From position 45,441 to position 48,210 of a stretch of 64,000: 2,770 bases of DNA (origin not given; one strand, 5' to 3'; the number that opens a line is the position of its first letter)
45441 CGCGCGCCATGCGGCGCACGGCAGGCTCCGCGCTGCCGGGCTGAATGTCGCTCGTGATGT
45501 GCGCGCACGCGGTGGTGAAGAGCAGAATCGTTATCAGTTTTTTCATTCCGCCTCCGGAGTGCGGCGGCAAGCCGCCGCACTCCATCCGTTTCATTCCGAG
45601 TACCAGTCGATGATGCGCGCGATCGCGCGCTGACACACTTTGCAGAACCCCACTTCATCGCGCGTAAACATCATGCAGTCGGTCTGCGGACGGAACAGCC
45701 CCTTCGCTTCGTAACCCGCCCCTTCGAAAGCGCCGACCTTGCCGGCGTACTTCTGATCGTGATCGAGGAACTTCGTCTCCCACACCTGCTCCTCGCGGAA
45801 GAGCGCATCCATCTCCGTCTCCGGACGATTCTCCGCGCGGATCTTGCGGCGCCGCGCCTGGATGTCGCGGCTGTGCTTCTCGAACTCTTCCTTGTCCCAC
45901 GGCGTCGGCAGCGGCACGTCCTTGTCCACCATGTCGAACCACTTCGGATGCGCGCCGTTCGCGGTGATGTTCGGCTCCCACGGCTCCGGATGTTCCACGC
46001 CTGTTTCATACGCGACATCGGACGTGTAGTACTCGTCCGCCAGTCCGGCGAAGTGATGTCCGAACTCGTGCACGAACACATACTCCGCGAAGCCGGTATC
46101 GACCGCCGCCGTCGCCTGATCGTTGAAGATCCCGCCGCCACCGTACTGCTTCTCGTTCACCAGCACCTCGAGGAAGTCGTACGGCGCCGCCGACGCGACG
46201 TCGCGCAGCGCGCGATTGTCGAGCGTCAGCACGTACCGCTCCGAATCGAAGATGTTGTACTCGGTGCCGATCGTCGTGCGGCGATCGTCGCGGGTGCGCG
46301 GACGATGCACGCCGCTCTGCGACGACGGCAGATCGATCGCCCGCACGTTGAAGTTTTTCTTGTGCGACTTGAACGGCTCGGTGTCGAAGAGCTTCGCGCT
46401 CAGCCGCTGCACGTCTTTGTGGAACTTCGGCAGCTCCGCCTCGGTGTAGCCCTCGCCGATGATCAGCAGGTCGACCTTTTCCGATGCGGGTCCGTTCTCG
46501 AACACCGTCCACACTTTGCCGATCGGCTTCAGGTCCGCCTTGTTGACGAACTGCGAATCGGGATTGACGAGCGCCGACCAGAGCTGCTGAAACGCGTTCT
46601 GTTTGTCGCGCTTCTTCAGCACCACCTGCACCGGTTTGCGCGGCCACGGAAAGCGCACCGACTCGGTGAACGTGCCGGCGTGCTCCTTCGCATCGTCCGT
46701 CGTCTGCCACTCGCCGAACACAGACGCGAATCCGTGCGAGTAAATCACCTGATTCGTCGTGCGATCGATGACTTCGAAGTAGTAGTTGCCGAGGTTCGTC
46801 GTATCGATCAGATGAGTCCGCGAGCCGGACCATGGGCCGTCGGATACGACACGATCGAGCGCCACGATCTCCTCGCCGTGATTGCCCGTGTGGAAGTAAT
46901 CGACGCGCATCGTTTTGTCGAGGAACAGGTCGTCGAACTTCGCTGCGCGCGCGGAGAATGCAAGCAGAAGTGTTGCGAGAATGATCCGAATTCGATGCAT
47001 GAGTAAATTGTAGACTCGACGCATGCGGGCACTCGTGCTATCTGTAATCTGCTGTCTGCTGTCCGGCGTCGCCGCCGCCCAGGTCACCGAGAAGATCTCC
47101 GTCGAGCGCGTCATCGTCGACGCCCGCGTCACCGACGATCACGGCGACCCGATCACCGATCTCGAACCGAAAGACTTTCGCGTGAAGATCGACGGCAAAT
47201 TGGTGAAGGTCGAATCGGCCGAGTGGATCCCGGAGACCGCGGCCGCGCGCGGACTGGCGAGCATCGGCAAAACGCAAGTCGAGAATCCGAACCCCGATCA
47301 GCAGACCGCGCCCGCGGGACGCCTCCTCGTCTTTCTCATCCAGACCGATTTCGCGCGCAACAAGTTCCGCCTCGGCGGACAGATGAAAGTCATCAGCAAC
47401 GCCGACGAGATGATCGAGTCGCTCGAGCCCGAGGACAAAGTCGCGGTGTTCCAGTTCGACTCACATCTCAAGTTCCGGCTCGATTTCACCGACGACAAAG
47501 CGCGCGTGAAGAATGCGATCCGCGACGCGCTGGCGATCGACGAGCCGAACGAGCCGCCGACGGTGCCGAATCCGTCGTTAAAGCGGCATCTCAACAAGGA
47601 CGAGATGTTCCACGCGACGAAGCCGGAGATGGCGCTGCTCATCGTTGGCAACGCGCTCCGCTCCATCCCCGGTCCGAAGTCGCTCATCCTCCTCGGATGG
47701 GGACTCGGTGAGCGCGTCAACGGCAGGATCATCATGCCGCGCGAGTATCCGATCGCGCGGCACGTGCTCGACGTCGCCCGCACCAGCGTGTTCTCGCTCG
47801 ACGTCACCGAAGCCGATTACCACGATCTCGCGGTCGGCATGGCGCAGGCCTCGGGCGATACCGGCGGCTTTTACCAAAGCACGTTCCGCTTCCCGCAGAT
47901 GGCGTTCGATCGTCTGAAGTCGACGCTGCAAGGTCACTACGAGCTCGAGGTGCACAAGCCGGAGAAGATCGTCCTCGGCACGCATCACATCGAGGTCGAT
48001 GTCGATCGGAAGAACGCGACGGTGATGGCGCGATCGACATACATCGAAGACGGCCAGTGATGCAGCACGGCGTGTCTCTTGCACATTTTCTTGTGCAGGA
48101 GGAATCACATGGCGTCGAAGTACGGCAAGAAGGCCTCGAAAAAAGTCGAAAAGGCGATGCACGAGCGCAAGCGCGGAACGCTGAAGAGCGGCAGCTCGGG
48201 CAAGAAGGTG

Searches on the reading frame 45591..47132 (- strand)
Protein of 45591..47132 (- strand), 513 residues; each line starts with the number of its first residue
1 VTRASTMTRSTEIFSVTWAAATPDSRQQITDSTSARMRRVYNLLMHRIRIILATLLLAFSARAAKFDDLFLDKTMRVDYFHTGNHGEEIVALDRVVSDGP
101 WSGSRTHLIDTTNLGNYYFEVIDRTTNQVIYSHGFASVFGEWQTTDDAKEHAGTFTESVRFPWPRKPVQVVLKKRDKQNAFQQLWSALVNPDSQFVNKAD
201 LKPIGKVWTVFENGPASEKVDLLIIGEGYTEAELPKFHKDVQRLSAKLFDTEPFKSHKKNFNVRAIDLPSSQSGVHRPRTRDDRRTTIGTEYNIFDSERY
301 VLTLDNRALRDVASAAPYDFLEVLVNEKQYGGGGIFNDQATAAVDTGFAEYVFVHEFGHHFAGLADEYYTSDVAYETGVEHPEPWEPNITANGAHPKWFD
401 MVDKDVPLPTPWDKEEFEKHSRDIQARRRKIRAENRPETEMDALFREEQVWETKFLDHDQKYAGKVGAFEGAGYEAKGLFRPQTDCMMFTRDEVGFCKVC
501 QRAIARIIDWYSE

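Call 21: search_protein_families(library=pfam, proteins=[window:45591-47132:-], max_evalue=0.01)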
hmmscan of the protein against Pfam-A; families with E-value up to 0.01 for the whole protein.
window:45591-47132:- (513 aa): 2 families
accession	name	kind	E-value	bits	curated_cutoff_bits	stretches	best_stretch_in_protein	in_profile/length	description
PF09471.16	Peptidase_M64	-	1.5e-119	399.1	26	1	211-508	4-302/302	IgA Peptidase M64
PF16217.10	M64_N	-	9.6e-42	141.8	27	1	65-185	1-121/122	Peptidase M64 N-terminus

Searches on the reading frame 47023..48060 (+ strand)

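Call 21: search_protein_families(library=pfam, proteins=[window:47023-48060:+], max_evalue=0.01)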
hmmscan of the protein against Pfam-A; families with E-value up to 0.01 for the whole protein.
window:47023-48060:+ (345 aa): 1 family
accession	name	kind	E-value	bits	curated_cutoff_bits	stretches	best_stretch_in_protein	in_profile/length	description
PF13519.12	VWA_2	-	0.0014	19.7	27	1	126-170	27-70/107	von Willebrand factor type A domain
